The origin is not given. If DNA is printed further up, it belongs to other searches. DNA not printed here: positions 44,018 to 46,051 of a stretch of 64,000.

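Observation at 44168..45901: Single 577-aa polypeptide fusing a small-molecule-type SAM methyltransferase to an HNH nuclease via an unknown central domain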

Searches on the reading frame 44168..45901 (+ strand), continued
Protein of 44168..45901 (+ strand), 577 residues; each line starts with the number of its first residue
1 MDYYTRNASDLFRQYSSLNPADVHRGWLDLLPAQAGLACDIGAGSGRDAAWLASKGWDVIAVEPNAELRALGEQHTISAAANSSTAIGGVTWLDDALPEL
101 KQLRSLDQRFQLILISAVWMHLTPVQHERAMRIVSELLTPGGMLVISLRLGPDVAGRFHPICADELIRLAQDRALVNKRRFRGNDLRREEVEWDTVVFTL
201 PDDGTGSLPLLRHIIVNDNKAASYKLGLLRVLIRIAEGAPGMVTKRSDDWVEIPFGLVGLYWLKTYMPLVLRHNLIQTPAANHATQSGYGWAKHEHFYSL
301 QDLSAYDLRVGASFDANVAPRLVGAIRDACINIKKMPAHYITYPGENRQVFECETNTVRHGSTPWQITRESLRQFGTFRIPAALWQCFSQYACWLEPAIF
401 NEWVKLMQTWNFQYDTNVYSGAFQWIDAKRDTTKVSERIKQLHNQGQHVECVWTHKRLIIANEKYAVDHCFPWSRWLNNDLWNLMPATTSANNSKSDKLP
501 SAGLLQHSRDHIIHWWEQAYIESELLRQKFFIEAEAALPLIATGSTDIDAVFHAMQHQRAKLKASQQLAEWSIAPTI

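Call 28: search_protein_families(library=pfam, proteins=[L031:4873-7977:+, L021:9665-10102:+, L018:9726-10460:+, L059:7147-7926:+, L052:9763-10590:+, L076:9772-10758:-, L068:6250-7092:-, L049:5609-6955:+], max_evalue=0.01)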
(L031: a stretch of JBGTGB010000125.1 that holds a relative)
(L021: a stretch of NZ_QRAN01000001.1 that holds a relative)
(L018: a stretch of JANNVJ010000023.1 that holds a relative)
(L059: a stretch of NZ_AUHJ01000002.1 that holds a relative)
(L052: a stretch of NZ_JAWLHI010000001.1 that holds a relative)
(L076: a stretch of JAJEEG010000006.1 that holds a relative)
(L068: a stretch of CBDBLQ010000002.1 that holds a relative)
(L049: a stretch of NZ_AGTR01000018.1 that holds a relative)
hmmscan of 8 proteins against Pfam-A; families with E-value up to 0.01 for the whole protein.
L031:4873-7977:+ (1034 aa): 7 families
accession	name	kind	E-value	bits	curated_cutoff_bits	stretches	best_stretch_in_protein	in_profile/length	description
PF04851.21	ResIII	-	8.1e-35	120.6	22.5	1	306-461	2-164/164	Type III restriction enzyme, res subunit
PF11907.13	DUF3427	-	2.7e-19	70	27.7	1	841-1030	88-278/280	Domain of unknown function (DUF3427)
PF00271.37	Helicase_C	-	8e-16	58.7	23.5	1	550-645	14-109/110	Helicase conserved C-terminal domain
PF00270.35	DEAD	-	3.5e-08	33.8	26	1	310-460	2-161/167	DEAD/DEAH box helicase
PF09565.16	RE_NgoFVII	-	6.1e-07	29.3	23.8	1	199-262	81-145/162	NgoFVII restriction endonuclease N-terminal PLD domain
PF13091.12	PLDc_2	-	1.6e-06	28.4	27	1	162-269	28-132/132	PLD-like domain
PF18219.6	SidC_N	-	0.0053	16.2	25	1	241-323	366-447/465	SidC N-terminal domain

L021:9665-10102:+ (145 aa): 3 families
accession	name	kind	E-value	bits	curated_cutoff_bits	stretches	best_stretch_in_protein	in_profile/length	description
PF00293.34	NUDIX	-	1.2e-21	77.5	21.1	1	19-136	4-132/134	NUDIX domain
PF14815.12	NUDIX_4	-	3.4e-16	59.5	35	1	21-136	2-112/113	NUDIX domain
PF22327.2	Nudt16-like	-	0.0016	18.8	27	1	39-76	29-67/161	U8 snoRNA-decapping enzyme-like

L018:9726-10460:+ (244 aa): 1 family
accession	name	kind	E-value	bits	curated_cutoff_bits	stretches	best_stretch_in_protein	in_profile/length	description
PF13391.12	HNH_2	-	5.6e-10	39.4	21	1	136-188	1-66/66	HNH endonuclease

L059:7147-7926:+ (259 aa): 1 family
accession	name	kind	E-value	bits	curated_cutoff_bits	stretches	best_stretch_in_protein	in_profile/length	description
PF13391.12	HNH_2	-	1.2e-11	44.7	21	1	154-204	1-65/66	HNH endonuclease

L052:9763-10590:+ (275 aa): 5 families
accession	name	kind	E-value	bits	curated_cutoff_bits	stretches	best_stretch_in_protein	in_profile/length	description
PF00106.31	adh_short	-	1.1e-44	152.6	26.6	1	21-208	2-192/195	short chain dehydrogenase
PF13561.12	adh_short_C2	-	3.6e-32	112.3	27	1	28-212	3-189/236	Enoyl-(Acyl carrier protein) reductase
PF08659.16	KR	-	2.8e-14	53.9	22.6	1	23-168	4-152/180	KR domain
PF01370.27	Epimerase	-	2.4e-07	30.8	20.9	1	22-138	1-103/240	NAD dependent epimerase/dehydratase family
PF04321.23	RmlD_sub_bind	-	0.0011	18.6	27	1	21-135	2-87/287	RmlD substrate binding domain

L076:9772-10758:- (328 aa): 2 families
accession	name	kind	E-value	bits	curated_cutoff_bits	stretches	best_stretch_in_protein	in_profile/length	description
PF03786.19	UxuA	-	1.9e-33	116.2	23.7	1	138-311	163-332/352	D-mannonate dehydratase (UxuA)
PF01261.30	AP_endonuc_2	-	1.1e-08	35.5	31.1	1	37-309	23-242/249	Xylose isomerase-like TIM barrel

L068:6250-7092:- (280 aa): 1 family
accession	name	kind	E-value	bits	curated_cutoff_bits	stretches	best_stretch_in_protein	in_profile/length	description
PF05721.19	PhyH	-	1.1e-18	68.7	22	1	39-238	1-211/213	Phytanoyl-CoA dioxygenase (PhyH)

L049:5609-6955:+ (448 aa): 1 family
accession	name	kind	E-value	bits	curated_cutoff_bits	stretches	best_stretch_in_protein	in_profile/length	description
PF00724.26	Oxidored_FMN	-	2.3e-51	175.5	27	1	16-365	4-339/342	NADH:flavin oxidoreductase / NADH oxidase family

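Call 36: search_protein_families(library=phrogs, proteins=[window:44168-45898:+], max_evalue=0.01)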
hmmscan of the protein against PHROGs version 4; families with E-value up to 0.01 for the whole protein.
window:44168-45898:+ (577 aa): 5 families
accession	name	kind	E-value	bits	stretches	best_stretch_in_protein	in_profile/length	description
phrog_338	-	DNA, RNA and nucleotide metabolism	0.00019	21.9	1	463-510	227-275/340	HNH endonuclease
phrog_9906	-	unknown function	0.0039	17.6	1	34-68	105-140/272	-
phrog_4752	-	other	0.0062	16.8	0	39-147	56-159/241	tRNA methyltransferase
phrog_6050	-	DNA, RNA and nucleotide metabolism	0.0063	16.4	1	443-515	306-378/402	HNH endonuclease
phrog_1035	-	DNA, RNA and nucleotide metabolism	0.0087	16.9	0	464-511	179-226/271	endonuclease VII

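Call 49: search_protein_families(library=pfam, alignment_id=A4, max_evalue=0.00001)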
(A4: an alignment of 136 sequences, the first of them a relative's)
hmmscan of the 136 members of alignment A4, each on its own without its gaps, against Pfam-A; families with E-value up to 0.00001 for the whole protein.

A. member 1, L001:7509-7919:+ (136 aa): 0 families

B. families by the number of members that match (of 136 scanned): 104 families (the first 25 are shown)
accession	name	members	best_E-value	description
PF03786.19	UxuA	6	2.3e-34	D-mannonate dehydratase (UxuA)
PF01261.30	AP_endonuc_2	6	2e-10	Xylose isomerase-like TIM barrel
PF00145.23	DNA_methylase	5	9.1e-81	C-5 cytosine-specific DNA methylase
PF00724.26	Oxidored_FMN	5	1.6e-53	NADH:flavin oxidoreductase / NADH oxidase family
PF05721.19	PhyH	5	3.4e-20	Phytanoyl-CoA dioxygenase (PhyH)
PF00106.31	adh_short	4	1.1e-44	short chain dehydrogenase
PF13561.12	adh_short_C2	4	3.6e-32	Enoyl-(Acyl carrier protein) reductase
PF13020.12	NOV_C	4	1.9e-22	Protein NO VEIN, C-terminal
PF08659.16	KR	4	2.8e-14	KR domain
PF00293.34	NUDIX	3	1.2e-21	NUDIX domain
PF14815.12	NUDIX_4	3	3.4e-16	NUDIX domain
PF01381.28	HTH_3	3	3.5e-16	Helix-turn-helix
PF13391.12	HNH_2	3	1.2e-11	HNH endonuclease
PF13560.12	HTH_31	3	1e-08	Helix-turn-helix domain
PF09848.15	SLFN-g3_helicase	2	9.7e-102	Schlafen group 3, DNA/RNA helicase domain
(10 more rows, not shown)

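Call 51: search_dna_similar(query=window:44168-45898:+, collection=plasmids, mode=protein, max_evalue=0.00001, max_rows=25)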
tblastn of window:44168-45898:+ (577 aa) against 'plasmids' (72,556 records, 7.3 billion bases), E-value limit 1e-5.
Records with a match: 52; places in all: 57; records where one place covers at least 80% of the query: 9.
Best place of each record, by identity: <60% 52.
By first word of the organism name: Azospirillum 9; Burkholderia 6; Roseomonas 5; Leptolyngbya 4; Nostoc 4; Rhizobium 4; Pseudoalteromonas 3; Paraburkholderia 2; Sphingopyxis 2; Agrobacterium 2; and 11 more.
By predicted mobility (MOB-suite, as given by PLSDB): non-mobilizable 38; conjugative 7; mobilizable 7.
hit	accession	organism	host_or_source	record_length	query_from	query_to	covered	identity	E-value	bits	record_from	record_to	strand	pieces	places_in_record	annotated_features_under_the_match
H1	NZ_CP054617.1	Azospirillum oryzae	cell culture,soil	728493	4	572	99%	41.3%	3e-128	421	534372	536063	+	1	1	class I SAM-dependent methyltransferase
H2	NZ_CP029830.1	Azospirillum ramasamyi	single cell,Cow dung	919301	4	572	99%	40.4%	3e-125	413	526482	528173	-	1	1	class I SAM-dependent methyltransferase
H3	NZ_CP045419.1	Pseudoalteromonas sp. THAF3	pure culture,Surface of a polyethylene ...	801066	2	571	99%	40.0%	1e-129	426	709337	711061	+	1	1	methyltransferase domain-containing protein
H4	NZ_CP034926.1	Roseomonas mucosa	Homo sapiens,tissue sample,Clinical, ...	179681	1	575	100%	39.4%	5e-115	384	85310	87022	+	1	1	class I SAM-dependent methyltransferase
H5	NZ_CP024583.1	Roseomonas sp. FDAARGOS_362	Homo sapiens,peripheral Blood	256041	1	575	100%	39.4%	5e-115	384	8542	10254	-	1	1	class I SAM-dependent methyltransferase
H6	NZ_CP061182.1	Roseomonas haemaphysalidis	tick,pure culture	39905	2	571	99%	38.8%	8e-107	360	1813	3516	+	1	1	class I SAM-dependent methyltransferase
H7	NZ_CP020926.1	Sphingobium yanoikuyae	soil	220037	4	572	99%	37.0%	4e-105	355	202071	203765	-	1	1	methyltransferase domain-containing protein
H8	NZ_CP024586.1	Roseomonas sp. FDAARGOS_362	Homo sapiens,peripheral Blood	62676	3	521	90%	40.1%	1e-98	336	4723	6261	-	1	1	class I SAM-dependent methyltransferase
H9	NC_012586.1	Sinorhizobium fredii NGR234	-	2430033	37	524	85%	37.7%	4e-48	323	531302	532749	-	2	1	record has no annotation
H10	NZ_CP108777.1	Embleya sp. NBC_00896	-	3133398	4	196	33%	43.9%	3e-30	134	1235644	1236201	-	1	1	none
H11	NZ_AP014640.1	Leptolyngbya boryana IAM M-101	-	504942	214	535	56%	26.0%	3e-13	81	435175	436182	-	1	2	HNH endonuclease domain-containing protein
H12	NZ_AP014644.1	Leptolyngbya boryana dg5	-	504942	214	535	56%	26.0%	3e-13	81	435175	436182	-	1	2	HNH endonuclease domain-containing protein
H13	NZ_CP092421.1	Leptolyngbya boryana IU 594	-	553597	214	535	56%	26.0%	3e-13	81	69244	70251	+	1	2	HNH endonuclease domain-containing protein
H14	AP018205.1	Leptolyngbya boryana NIES-2135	-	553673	214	535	56%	26.0%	3e-13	81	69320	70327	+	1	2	hypothetical protein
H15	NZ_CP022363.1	Azospirillum sp. TSH58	single cell,paddy soils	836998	4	196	33%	43.1%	6e-29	130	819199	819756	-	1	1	class I SAM-dependent methyltransferase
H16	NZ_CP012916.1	Azospirillum brasilense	Digitaria eriantha,microbe,root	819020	4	193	33%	43.2%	1e-28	129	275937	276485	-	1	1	class I SAM-dependent methyltransferase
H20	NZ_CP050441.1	Tolypothrix sp. PCC 7910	cell culture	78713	196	506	54%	25.9%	1e-14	85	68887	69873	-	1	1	HNH endonuclease domain-containing protein | hypothetical protein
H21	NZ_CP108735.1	Streptomyces sp. NBC_00984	-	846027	4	175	30%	46.8%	4e-29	130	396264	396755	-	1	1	class I SAM-dependent methyltransferase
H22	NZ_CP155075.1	Paraburkholderia sp. PREW-6R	single cell,Phlox subulata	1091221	2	211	36%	38.1%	3e-22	109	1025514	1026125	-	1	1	none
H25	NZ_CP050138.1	Sphingomonas sp. CL5.1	-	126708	1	199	34%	39.2%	2e-23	113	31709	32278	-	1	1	class I SAM-dependent methyltransferase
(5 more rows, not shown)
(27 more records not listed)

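Call 53: get_annotated_region(hit=H20, flank=7000)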
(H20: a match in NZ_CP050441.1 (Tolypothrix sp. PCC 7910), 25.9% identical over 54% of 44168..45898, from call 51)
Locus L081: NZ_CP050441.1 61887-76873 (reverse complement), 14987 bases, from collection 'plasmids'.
description: Tolypothrix sp. PCC 7910 plasmid unnamed1, complete sequence
organism: Tolypothrix sp. PCC 7910 (NCBI taxid 2099387)
taxonomy: Bacteria; Cyanobacteriota; Cyanophyceae; Nostocales; Tolypothrichaceae; Tolypothrix; Tolypothrix sp. PCC 7910
host: -; source: cell culture; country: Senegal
typing (MOB-suite, as given by PLSDB): non-mobilizable; replicon rep_cluster_1678
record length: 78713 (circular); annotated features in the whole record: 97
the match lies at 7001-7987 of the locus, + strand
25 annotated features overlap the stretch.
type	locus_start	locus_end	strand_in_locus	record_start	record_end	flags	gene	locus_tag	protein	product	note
CDS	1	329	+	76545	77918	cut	-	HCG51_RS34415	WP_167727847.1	CoA transferase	-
CDS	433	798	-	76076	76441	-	-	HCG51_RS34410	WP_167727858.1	VOC family protein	-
CDS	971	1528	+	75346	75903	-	-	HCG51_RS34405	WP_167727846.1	GIY-YIG nuclease family protein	-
CDS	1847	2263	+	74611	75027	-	-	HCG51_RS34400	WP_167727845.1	Hsp20/alpha crystallin family protein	-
CDS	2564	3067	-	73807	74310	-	-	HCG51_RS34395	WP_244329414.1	hypothetical protein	-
CDS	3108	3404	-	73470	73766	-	-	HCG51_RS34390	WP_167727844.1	molybdenum cofactor biosynthesis protein MoaE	-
CDS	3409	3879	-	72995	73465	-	-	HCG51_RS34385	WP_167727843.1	hypothetical protein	-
CDS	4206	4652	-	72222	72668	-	-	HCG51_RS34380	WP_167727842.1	hypothetical protein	-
CDS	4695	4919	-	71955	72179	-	-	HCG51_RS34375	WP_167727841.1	hypothetical protein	-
CDS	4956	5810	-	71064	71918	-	-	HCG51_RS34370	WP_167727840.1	hypothetical protein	-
CDS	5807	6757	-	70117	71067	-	-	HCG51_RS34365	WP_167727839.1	HNH endonuclease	-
CDS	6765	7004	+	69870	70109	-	-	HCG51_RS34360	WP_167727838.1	hypothetical protein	-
CDS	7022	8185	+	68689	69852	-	-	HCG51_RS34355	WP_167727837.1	HNH endonuclease domain-containing protein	-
CDS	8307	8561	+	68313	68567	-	-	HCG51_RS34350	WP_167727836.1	Nif11-like leader peptide family natural product precursor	-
CDS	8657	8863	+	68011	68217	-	-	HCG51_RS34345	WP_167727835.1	hypothetical protein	-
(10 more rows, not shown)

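Call 54: get_annotated_region(hit=H11, flank=7000)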
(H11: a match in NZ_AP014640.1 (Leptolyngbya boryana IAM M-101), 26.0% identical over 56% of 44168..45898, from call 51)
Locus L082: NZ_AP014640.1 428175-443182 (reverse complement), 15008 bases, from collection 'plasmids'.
description: Leptolyngbya boryana IAM M-101 plasmid pLBX
organism: Leptolyngbya boryana IAM M-101 (NCBI taxid 411966)
taxonomy: Bacteria; Cyanobacteriota; Cyanophyceae; Leptolyngbyales; Leptolyngbyaceae; Leptolyngbya; Leptolyngbya boryana; Leptolyngbya boryana IAM M-101
host: -; source: -; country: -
typing (MOB-suite, as given by PLSDB): non-mobilizable
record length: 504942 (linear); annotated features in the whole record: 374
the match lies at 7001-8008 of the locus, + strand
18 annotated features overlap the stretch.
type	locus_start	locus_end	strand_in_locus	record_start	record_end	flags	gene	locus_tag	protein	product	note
CDS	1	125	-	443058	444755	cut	-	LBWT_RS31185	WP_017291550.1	hypothetical protein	-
CDS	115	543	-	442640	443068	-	-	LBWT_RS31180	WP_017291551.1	hypothetical protein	-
CDS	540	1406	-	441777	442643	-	cmr4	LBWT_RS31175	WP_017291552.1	type III-B CRISPR module RAMP protein Cmr4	GO:0043571 - maintenance of CRISPR repeat elements [Evidence IEA]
CDS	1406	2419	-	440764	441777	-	-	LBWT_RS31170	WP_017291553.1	type III-B CRISPR module-associated Cmr3 family protein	-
CDS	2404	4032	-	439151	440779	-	-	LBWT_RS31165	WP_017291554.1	type III-B CRISPR-associated protein Cas10/Cmr2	-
CDS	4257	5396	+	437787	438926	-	-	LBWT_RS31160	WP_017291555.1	WYL domain-containing protein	-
CDS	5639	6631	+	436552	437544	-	-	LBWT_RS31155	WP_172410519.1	endonuclease NucS domain-containing protein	-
CDS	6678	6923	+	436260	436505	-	-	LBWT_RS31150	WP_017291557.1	hypothetical protein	-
CDS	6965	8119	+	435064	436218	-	-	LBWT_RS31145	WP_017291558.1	HNH endonuclease domain-containing protein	-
CDS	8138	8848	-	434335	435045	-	-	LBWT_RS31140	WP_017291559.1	thermonuclease family protein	-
CDS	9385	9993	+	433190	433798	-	-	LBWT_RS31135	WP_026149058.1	GUN4 domain-containing protein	-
CDS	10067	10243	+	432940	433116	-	-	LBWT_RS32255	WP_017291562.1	hypothetical protein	-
CDS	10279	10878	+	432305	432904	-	-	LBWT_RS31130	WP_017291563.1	Uma2 family endonuclease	-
CDS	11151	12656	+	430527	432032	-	-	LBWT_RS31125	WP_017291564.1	hypothetical protein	-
CDS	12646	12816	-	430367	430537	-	-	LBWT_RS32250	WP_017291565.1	hypothetical protein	-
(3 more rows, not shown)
